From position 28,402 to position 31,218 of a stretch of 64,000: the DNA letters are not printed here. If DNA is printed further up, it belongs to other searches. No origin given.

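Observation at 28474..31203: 64-bp direct repeats (62/64 identical) bracketing the 838-aa Nudix-MTase-CYTH-HAD gene between the two toxin loci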

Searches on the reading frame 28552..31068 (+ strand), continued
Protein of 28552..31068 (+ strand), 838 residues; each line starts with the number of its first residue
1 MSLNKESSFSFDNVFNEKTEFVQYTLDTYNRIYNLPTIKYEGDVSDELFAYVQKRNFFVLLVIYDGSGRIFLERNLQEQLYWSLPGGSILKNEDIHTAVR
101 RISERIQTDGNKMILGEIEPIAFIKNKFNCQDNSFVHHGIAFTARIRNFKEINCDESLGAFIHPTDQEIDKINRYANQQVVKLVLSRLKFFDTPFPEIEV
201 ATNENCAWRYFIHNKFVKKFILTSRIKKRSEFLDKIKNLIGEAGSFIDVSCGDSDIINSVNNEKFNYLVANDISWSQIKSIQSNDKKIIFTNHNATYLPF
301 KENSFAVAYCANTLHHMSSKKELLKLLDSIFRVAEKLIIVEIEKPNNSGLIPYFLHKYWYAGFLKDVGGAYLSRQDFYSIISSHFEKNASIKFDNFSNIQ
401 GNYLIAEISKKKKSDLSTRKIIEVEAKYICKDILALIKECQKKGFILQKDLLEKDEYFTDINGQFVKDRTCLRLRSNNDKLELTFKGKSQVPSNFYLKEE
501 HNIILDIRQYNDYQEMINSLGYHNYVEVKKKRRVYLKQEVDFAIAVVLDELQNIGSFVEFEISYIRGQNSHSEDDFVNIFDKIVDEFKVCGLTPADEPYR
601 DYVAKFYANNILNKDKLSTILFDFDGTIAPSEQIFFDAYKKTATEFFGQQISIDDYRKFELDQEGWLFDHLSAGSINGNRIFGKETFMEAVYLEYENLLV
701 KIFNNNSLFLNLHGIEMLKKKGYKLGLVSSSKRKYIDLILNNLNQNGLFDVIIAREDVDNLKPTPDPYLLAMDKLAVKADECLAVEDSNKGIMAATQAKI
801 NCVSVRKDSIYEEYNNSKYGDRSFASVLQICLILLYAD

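Call 42: find_encoding_contigs(protein=P0024, flank=10000, max_places=4)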
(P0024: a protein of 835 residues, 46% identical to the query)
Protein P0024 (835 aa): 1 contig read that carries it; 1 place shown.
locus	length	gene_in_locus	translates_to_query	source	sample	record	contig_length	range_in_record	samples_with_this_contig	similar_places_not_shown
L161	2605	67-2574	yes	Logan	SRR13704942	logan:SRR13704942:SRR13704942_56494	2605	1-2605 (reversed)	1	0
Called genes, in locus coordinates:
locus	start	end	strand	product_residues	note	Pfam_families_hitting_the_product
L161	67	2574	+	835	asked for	PF01209:Ubie_methyltran (weak), PF08241:Methyltransf_11 (weak), PF13649:Methyltransf_25 (weak), PF13847:Methyltransf_31 (weak), PF01928:CYTH, PF00702:Hydrolase, PF12710:HAD (weak), PF13419:HAD_2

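Call 57: find_encoding_contigs(protein=P0008, flank=5000, max_places=2)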
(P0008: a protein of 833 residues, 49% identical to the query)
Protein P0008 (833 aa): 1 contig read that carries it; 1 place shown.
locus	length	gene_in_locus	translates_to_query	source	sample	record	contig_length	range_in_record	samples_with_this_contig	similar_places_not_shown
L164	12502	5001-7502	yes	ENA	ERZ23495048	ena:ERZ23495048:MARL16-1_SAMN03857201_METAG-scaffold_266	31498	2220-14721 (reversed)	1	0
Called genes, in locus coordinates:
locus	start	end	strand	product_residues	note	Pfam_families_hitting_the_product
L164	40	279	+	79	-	-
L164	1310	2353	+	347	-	PF01207:Dus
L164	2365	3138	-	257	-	-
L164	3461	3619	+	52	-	-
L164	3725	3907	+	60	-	-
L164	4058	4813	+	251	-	PF04402:SIMPL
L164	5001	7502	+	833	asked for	PF00293:NUDIX (weak), PF13489:Methyltransf_23 (faint), PF08241:Methyltransf_11, PF13649:Methyltransf_25, PF01928:CYTH, PF00702:Hydrolase, PF12710:HAD (weak), PF13419:HAD_2, +2 more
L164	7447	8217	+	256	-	PF13401:AAA_22 (faint), PF02223:Thymidylate_kin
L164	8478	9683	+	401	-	PF00575:S1 (weak), PF23459:S1_RRP5 (faint), PF00575:S1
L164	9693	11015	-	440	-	PF18073:Zn_ribbon_LapB, PF03796:DnaB_C (weak), PF13481:AAA_25, PF06745:ATPase, PF05729:NACHT (weak), PF13401:AAA_22, PF13541:ChlI (weak)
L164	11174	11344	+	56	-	-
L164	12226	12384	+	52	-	-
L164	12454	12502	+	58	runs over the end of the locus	-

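Call 58: find_encoding_contigs(protein=P0016, flank=5000, max_places=2)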
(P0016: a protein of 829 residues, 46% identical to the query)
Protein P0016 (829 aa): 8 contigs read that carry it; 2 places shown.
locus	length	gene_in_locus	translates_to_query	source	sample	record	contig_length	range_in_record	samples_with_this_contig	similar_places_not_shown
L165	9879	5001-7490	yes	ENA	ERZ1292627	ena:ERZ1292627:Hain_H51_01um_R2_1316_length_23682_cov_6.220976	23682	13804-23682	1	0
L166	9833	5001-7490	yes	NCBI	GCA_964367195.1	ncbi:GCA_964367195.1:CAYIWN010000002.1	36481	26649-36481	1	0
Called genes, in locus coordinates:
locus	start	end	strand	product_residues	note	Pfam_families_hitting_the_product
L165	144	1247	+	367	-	PF00226:DnaJ, PF01556:DnaJ_C, PF00684:DnaJ_CXXCXGXG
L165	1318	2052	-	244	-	PF13328:HD_4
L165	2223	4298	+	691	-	PF00133:tRNA-synt_1, PF09334:tRNA-synt_1g, PF13603:tRNA-synt_1_2 (weak), PF09334:tRNA-synt_1g, PF00133:tRNA-synt_1, PF08264:Anticodon_1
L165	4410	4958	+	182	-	PF02223:Thymidylate_kin, PF13238:AAA_18 (weak)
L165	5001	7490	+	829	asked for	PF08241:Methyltransf_11, PF13649:Methyltransf_25 (weak), PF13847:Methyltransf_31 (faint), PF01928:CYTH, PF00702:Hydrolase, PF13419:HAD_2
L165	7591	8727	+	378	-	PF01180:DHO_dh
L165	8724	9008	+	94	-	PF01817:CM_2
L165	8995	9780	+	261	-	PF03807:F420_oxidored (weak), PF02153:PDH_N, PF26213:TYRAAT1_C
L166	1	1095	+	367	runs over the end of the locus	PF00226:DnaJ, PF01556:DnaJ_C, PF00684:DnaJ_CXXCXGXG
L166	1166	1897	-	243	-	PF13328:HD_4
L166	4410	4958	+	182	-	PF02223:Thymidylate_kin, PF13238:AAA_18 (weak)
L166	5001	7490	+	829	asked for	PF08241:Methyltransf_11, PF13649:Methyltransf_25 (weak), PF13847:Methyltransf_31 (faint), PF01928:CYTH, PF00702:Hydrolase, PF13419:HAD_2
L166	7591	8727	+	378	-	PF01180:DHO_dh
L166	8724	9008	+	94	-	PF01817:CM_2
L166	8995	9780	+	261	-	PF03807:F420_oxidored (weak), PF02153:PDH_N, PF26213:TYRAAT1_C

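Call 59: find_encoding_contigs(protein=P0006, flank=5000, max_places=2)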
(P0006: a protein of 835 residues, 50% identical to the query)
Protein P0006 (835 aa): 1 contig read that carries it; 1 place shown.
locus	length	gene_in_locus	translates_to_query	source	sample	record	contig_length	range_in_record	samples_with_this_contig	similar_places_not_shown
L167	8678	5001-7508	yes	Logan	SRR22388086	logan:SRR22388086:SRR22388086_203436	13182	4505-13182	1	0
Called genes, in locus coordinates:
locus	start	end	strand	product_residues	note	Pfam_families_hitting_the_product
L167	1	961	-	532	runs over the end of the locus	-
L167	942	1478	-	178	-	-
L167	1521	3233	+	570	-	PF13231:PMT_2 (faint)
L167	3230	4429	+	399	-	PF26314:MptA_B_family, PF09594:GT87 (weak)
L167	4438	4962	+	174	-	PF01841:Transglut_core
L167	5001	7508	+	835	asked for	PF13489:Methyltransf_23 (faint), PF08241:Methyltransf_11, PF08242:Methyltransf_12 (weak), PF13649:Methyltransf_25, PF13847:Methyltransf_31 (faint), PF01928:CYTH, PF00702:Hydrolase, PF13419:HAD_2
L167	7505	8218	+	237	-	PF13401:AAA_22 (faint), PF02223:Thymidylate_kin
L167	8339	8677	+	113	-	?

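Call 60: find_encoding_contigs(protein=P0012, flank=5000, max_places=2)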
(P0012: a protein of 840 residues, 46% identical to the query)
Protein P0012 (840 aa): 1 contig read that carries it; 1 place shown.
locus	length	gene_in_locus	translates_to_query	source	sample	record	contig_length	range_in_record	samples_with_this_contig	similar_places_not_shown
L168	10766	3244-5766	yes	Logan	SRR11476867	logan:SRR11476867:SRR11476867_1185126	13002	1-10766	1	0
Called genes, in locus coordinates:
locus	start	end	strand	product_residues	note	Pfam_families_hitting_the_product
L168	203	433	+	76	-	PF01541:GIY-YIG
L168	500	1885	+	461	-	-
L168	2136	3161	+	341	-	-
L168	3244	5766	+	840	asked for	PF13489:Methyltransf_23 (weak), PF08241:Methyltransf_11, PF08242:Methyltransf_12 (faint), PF13649:Methyltransf_25, PF13847:Methyltransf_31 (faint), PF01928:CYTH, PF00702:Hydrolase, PF13419:HAD_2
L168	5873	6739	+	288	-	-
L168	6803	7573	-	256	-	PF18914:DUF5666 (faint)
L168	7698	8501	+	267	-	PF13175:AAA_15 (faint), PF00005:ABC_tran, PF13304:AAA_21 (weak)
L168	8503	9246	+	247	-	PF01061:ABC2_membrane, PF12698:ABC2_membrane_3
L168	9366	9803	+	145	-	PF13473:Cupredoxin_1 (weak)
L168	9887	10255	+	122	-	PF09864:MliC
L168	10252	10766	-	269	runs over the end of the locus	PF09335:VTT_dom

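Call 69: find_encoding_contigs(protein=P0018, flank=6000, max_places=10)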
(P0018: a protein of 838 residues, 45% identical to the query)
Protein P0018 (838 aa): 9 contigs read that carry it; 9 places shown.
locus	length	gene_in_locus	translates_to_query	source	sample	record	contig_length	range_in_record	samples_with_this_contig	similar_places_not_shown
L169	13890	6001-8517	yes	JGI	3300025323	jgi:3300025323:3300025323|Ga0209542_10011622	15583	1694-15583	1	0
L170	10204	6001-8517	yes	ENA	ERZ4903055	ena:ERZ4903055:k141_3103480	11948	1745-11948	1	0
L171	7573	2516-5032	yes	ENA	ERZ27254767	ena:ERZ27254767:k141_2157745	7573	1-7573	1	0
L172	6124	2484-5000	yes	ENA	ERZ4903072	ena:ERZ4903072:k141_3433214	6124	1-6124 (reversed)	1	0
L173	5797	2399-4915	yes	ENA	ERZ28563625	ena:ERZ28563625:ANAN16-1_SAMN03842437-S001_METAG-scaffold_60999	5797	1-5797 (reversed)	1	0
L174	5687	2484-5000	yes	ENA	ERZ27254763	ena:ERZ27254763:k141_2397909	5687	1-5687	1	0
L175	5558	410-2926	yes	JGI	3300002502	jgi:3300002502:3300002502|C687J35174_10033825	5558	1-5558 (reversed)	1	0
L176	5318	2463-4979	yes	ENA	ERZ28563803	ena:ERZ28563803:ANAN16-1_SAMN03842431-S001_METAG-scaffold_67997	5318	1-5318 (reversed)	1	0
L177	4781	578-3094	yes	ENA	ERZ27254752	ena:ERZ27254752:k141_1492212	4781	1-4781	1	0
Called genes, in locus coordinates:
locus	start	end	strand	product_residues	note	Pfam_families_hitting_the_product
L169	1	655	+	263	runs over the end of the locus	-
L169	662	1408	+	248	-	PF01887:SAM_HAT_N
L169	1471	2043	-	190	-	-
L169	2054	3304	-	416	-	PF00579:tRNA-synt_1b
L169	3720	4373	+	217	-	PF13444:Acetyltransf_5 (weak), PF21926:FeeM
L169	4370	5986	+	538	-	PF02518:HATPase_c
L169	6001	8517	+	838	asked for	PF08241:Methyltransf_11, PF08242:Methyltransf_12 (weak), PF13649:Methyltransf_25, PF13847:Methyltransf_31 (weak), PF01928:CYTH, PF00702:Hydrolase, PF13419:HAD_2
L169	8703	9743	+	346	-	PF04055:Radical_SAM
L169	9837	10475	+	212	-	-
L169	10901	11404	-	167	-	PF00293:NUDIX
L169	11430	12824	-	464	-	-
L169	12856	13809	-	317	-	PF13936:HTH_38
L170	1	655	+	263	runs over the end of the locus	-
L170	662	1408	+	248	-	PF01887:SAM_HAT_N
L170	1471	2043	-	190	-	-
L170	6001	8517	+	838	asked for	PF08241:Methyltransf_11, PF08242:Methyltransf_12 (weak), PF13649:Methyltransf_25, PF13847:Methyltransf_31 (weak), PF01928:CYTH, PF00702:Hydrolase, PF13419:HAD_2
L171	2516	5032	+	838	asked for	PF08241:Methyltransf_11, PF08242:Methyltransf_12 (weak), PF13649:Methyltransf_25, PF13847:Methyltransf_31 (weak), PF01928:CYTH, PF00702:Hydrolase, PF13419:HAD_2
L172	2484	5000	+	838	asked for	PF08241:Methyltransf_11, PF08242:Methyltransf_12 (weak), PF13649:Methyltransf_25, PF13847:Methyltransf_31 (weak), PF01928:CYTH, PF00702:Hydrolase, PF13419:HAD_2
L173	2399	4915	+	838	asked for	PF08241:Methyltransf_11, PF08242:Methyltransf_12 (weak), PF13649:Methyltransf_25, PF13847:Methyltransf_31 (weak), PF01928:CYTH, PF00702:Hydrolase, PF13419:HAD_2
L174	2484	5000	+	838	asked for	PF08241:Methyltransf_11, PF08242:Methyltransf_12 (weak), PF13649:Methyltransf_25, PF13847:Methyltransf_31 (weak), PF01928:CYTH, PF00702:Hydrolase, PF13419:HAD_2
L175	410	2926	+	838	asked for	PF08241:Methyltransf_11, PF08242:Methyltransf_12 (weak), PF13649:Methyltransf_25, PF13847:Methyltransf_31 (weak), PF01928:CYTH, PF00702:Hydrolase, PF13419:HAD_2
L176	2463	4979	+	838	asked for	PF08241:Methyltransf_11, PF08242:Methyltransf_12 (weak), PF13649:Methyltransf_25, PF13847:Methyltransf_31 (weak), PF01928:CYTH, PF00702:Hydrolase, PF13419:HAD_2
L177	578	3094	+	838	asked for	PF08241:Methyltransf_11, PF08242:Methyltransf_12 (weak), PF13649:Methyltransf_25, PF13847:Methyltransf_31 (weak), PF01928:CYTH, PF00702:Hydrolase, PF13419:HAD_2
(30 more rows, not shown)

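Call 71: search_solved_structures(query=window:28552-31068:+, max_evalue=0.001)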
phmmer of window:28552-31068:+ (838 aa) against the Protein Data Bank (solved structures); distinct sequences matched with E-value up to 0.001: 45.
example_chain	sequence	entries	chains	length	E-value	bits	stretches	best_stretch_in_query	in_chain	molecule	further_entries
3kbb_A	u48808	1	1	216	2.4e-14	55.8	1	619-801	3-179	Phosphorylated carbohydrates phosphatase TM_1254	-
3e58_A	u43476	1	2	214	1e-12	50.4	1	619-810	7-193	putative Beta-phosphoglucomutase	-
7ocn_A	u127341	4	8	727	4e-12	48.4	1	620-799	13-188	HAD hydrolase, family IA, variant 3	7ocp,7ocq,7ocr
7oct_A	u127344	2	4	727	4e-12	48.4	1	620-799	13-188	HAD hydrolase, family IA, variant 3 | Mannitol-1-phosphate dehydrogenase/phosphatase MtlD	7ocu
7ocs_A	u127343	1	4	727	4.8e-11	44.8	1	620-799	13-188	HAD hydrolase, family IA, variant 3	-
3d6j_A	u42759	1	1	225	5.2e-11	44.7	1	615-806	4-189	Putative haloacid dehalogenase-like hydrolase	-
4ygq_A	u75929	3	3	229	1.1e-10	43.6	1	619-822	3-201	Hydrolase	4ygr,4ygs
2nyv_A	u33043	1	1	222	2.4e-09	39.2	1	617-798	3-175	Phosphoglycolate phosphatase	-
2yy6_A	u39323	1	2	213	4.1e-09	38.5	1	619-798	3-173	phosphoglycolate phosphatase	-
6hdi_A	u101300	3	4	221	3.9e-08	35.2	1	619-797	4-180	Beta-phosphoglucomutase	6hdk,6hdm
6hdh_A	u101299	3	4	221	4.5e-08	35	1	619-797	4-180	Beta-phosphoglucomutase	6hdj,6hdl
1lvh_A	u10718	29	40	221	4.6e-08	35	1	619-797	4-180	beta-phosphoglucomutase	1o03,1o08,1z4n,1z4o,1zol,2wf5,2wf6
6h8y_A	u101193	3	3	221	4.6e-08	35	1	619-797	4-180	Beta-phosphoglucomutase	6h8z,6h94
5olw_A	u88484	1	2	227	5e-08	34.9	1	619-797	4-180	Beta-phosphoglucomutase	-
3r9k_A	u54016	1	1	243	7.1e-08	34.4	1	614-809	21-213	Putative beta-phosphoglucomutase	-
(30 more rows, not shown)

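Call 72: search_protein_families(library=ncbifam, proteins=[window:28552-31068:+], max_evalue=0.001)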
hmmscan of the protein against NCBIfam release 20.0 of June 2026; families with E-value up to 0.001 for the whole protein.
window:28552-31068:+ (838 aa): 36 families (the best 25 are shown)
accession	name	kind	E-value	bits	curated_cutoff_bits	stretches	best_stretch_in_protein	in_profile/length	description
TIGR02009.1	PGMB-YQAB-SF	subfamily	1e-22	81.3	153.35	1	618-805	2-186/186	beta-phosphoglucomutase family hydrolase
NF009804.0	PRK13288.1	equivalog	1.1e-20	74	218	1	616-806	2-182/215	pyrophosphatase PpaX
TIGR01990.1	bPGM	equivalog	1.1e-19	71.1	189.4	1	619-805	3-186/187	beta-phosphoglucomutase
NF008087.0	PRK10826.1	equivalog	7.7e-18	64.9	191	1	713-808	99-194/222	hexitol phosphatase HxpB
NF046057.1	bifunc_MtlD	equivalog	1.1e-17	63.8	800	1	613-805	3-191/683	bifunctional mannitol-1-phosphate dehydrogenase/phosphatase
NF009695.0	PRK13222.1-2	equivalog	1.3e-15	57.5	225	1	616-805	5-193/226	phosphoglycolate phosphatase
TIGR00318.1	cyaB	equivalog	1.6e-15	57.3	57.95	1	422-569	4-141/174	class IV adenylate cyclase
NF053653.1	InDiPhoBT2121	equivalog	5.9e-15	55.4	245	1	618-813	2-194/216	inorganic diphosphatase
TIGR02253.1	CTE7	subfamily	7e-15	55.4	169.75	1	619-811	4-200/221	TIGR02253 family HAD-type hydrolase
TIGR01449.2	PGP_bact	equivalog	1e-14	54.6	180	1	713-808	92-187/213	phosphoglycolate phosphatase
NF009694.0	PRK13222.1-1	equivalog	4e-14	52.5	415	1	714-808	119-213/252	phosphoglycolate phosphatase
NF009697.0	PRK13222.1-4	equivalog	7.8e-14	51.6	327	1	714-806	102-194/232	phosphoglycolate phosphatase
NF008000.0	PRK10725.1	equivalog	5.5e-13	49.4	215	1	729-807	109-187/188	fructose-1-phosphate/6-phosphogluconate phosphatase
TIGR01509.1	HAD-SF-IA-v3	subfamily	1.4e-12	48.1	29.4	1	681-804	37-153/154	HAD-IA family hydrolase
TIGR01993.1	Pyr-5-nucltdase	equivalog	1.2e-11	44.7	142.9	1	619-800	2-178/183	pyrimidine 5'-nucleotidase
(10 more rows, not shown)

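Call 78: find_related_loci(query=A1, collection=viral_contigs, flank=5000)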
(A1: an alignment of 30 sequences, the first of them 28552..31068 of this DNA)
Query A1 (838 aa) in viral_contigs; peptide patterns used: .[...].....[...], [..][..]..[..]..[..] (x = any residue, [..] = any of these).
29 stretches matched a pattern, but none encodes a relative of the query by tblastn (E <= 1e-3).
